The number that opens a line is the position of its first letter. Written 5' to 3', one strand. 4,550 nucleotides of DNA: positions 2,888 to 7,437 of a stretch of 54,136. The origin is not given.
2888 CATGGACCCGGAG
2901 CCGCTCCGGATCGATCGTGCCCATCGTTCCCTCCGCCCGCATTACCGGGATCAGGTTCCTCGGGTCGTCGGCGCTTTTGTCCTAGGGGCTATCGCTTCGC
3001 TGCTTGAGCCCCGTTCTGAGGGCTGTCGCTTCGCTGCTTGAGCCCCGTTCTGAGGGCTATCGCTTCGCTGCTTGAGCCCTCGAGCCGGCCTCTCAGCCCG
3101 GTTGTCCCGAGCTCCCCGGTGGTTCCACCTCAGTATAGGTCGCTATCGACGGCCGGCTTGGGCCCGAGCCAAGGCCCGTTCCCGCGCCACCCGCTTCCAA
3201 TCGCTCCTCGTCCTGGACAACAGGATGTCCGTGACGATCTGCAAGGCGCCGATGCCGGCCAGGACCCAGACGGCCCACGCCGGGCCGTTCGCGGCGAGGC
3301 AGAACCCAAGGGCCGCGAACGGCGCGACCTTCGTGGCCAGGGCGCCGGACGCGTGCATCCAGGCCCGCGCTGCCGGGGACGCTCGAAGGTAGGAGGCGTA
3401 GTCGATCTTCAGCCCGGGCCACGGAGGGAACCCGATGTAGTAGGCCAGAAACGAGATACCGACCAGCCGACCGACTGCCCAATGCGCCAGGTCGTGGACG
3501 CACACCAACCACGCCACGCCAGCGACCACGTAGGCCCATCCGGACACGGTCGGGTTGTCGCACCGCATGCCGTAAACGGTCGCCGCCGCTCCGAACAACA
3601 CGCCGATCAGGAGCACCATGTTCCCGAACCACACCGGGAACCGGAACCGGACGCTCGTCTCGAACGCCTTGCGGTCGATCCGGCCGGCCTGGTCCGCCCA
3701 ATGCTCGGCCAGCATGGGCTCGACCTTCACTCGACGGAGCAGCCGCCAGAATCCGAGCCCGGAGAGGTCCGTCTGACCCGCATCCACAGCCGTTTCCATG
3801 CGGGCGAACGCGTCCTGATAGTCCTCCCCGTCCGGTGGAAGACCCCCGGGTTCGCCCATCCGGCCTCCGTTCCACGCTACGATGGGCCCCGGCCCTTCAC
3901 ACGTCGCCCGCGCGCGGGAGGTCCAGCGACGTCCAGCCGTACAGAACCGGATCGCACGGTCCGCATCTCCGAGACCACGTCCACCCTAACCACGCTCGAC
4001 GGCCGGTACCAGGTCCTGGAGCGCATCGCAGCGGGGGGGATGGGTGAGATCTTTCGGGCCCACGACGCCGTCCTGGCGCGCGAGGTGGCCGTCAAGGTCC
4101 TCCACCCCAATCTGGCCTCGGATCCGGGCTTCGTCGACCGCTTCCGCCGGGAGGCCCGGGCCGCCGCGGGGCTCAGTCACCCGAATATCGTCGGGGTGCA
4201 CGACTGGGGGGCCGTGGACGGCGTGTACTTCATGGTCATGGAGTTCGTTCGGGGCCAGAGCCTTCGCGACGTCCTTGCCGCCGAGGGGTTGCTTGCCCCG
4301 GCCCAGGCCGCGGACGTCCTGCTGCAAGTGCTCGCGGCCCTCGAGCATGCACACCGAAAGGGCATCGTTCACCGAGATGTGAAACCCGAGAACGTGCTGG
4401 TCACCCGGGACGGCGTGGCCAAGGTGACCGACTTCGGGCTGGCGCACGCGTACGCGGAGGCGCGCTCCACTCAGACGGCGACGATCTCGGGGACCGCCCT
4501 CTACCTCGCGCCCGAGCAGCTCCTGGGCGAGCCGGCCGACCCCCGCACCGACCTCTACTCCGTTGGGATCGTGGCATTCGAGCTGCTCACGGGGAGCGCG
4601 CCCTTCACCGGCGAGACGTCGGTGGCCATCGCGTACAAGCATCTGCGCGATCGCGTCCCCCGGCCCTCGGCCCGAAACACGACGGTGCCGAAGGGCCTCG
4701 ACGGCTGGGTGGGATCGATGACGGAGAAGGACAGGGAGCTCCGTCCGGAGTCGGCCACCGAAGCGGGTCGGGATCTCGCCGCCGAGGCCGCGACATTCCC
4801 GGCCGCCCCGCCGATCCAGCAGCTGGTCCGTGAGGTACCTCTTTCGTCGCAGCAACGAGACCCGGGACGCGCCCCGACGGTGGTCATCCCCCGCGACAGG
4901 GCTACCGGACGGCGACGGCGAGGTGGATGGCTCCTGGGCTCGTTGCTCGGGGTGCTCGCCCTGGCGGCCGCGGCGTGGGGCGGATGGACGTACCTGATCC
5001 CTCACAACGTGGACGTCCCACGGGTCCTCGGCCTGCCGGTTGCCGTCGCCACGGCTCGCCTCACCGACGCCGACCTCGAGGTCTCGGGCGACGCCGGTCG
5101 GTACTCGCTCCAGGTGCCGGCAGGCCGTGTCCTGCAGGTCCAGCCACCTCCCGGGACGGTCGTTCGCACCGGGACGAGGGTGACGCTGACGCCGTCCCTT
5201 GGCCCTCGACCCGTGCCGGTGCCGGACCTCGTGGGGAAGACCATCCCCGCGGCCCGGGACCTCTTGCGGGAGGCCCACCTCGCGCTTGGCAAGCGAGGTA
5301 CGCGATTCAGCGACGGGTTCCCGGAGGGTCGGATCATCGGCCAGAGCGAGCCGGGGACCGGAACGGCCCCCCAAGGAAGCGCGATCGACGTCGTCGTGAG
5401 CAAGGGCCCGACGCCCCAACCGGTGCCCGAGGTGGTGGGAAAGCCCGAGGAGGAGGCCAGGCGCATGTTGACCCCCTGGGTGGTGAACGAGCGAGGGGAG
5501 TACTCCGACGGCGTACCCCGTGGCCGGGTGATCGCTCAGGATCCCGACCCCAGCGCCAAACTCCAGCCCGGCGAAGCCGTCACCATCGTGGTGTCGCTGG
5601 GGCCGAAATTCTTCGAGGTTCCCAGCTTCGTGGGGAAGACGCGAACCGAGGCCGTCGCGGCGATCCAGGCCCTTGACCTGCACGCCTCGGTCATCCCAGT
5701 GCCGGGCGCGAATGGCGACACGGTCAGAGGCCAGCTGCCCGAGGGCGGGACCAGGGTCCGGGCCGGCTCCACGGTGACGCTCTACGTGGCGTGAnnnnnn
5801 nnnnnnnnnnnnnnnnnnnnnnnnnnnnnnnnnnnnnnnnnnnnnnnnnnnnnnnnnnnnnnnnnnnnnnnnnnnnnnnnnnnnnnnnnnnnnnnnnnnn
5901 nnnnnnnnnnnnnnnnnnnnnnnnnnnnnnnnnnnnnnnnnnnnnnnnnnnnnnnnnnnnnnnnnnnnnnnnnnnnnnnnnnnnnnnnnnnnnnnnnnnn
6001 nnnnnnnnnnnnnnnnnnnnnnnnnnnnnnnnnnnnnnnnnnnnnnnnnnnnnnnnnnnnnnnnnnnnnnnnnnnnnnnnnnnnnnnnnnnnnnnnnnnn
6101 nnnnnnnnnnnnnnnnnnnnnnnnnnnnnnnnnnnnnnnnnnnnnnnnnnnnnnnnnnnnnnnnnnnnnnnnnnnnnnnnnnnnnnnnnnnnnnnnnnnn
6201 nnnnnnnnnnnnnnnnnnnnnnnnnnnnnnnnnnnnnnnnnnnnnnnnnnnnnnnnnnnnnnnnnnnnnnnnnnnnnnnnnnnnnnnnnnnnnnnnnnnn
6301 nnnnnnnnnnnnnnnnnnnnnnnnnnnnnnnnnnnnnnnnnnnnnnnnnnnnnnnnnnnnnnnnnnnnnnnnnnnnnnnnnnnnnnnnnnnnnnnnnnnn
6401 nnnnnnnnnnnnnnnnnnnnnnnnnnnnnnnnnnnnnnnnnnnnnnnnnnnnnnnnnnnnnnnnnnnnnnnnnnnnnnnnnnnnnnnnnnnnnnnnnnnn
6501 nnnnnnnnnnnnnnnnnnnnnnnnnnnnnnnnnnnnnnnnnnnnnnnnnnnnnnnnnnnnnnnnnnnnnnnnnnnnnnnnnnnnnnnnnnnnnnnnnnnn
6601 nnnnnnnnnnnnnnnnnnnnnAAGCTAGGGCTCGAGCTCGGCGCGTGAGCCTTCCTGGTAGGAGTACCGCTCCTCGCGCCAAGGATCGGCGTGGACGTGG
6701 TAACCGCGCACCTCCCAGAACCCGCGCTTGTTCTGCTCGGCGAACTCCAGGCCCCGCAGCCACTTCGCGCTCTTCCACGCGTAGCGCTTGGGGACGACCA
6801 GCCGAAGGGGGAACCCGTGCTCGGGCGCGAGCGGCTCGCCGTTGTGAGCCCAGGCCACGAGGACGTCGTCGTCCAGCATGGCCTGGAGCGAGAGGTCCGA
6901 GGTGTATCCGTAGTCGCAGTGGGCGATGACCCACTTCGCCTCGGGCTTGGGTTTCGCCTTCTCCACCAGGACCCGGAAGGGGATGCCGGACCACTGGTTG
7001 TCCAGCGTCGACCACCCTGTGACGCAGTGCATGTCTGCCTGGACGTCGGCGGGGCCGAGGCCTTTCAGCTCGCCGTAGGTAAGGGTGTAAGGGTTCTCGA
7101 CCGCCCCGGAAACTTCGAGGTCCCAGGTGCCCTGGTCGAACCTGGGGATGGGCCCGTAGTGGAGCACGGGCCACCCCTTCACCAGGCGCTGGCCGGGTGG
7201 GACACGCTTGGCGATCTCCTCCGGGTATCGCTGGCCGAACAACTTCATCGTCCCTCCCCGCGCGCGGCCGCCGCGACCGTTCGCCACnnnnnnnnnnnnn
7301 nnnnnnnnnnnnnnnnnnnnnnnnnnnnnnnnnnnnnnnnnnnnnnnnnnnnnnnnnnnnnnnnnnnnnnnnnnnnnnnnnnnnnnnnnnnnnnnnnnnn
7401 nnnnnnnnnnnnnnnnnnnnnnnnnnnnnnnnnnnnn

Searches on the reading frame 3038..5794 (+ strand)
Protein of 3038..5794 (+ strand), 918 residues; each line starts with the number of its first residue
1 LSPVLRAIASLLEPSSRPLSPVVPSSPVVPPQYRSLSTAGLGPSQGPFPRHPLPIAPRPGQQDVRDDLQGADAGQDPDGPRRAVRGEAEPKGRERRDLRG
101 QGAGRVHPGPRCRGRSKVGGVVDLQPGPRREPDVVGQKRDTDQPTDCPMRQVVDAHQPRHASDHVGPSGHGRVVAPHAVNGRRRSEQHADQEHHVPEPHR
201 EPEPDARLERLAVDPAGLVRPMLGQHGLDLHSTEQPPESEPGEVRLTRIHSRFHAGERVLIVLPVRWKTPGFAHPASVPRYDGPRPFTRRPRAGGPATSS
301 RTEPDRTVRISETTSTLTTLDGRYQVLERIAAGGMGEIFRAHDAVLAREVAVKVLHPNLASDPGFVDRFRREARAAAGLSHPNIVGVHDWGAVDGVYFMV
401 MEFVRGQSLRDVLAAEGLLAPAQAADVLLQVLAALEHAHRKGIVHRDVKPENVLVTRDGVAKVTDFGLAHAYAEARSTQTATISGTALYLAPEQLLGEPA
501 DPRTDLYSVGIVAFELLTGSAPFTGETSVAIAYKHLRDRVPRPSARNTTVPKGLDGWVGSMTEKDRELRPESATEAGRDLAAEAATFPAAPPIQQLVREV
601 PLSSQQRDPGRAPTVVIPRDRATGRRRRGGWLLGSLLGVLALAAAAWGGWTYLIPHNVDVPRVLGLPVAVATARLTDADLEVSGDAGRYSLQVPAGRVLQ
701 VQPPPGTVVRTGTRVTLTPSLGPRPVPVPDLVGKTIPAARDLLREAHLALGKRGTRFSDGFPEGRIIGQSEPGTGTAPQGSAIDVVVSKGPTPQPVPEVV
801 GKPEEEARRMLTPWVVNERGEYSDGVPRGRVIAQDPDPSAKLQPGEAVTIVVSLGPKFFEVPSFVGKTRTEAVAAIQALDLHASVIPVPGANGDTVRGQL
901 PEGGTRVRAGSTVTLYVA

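Call 61: search_protein_families(library=pfam, proteins=[window:3038-5794:+], max_evalue=0.0001)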
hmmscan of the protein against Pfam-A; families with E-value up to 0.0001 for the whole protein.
window:3038-5794:+ (918 aa): 4 families
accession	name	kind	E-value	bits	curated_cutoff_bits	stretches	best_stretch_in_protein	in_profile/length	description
PF00069.31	Pkinase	-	3.1e-49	168.2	31.7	1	324-571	1-253/263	Protein kinase domain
PF03793.24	PASTA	-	2.7e-48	162.2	23.2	4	726-789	1-64/64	PASTA domain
PF07714.23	PK_Tyr_Ser-Thr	-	7.4e-31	107.8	23.1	1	326-570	3-249/258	Protein tyrosine and serine/threonine kinase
PF03109.22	ABC1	-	1.2e-09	38.1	22.9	1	398-479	144-224/244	ABC1 atypical kinase-like domain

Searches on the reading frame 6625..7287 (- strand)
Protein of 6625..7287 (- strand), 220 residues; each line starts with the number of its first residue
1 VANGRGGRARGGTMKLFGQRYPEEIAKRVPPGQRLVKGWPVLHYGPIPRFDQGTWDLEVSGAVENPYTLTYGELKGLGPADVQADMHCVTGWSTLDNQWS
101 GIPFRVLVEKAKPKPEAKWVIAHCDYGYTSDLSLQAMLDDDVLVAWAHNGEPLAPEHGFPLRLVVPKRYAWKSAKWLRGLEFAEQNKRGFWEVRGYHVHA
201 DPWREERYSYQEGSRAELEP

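Call 61: search_protein_families(library=pfam, proteins=[window:6625-7287:-], max_evalue=0.0001)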
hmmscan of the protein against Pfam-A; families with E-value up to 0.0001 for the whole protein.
window:6625-7287:- (220 aa): 1 family
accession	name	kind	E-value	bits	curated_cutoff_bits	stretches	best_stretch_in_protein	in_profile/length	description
PF00174.25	Oxidored_molyb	-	9.1e-44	149.5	24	1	45-191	2-169/169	Oxidoreductase molybdopterin binding domain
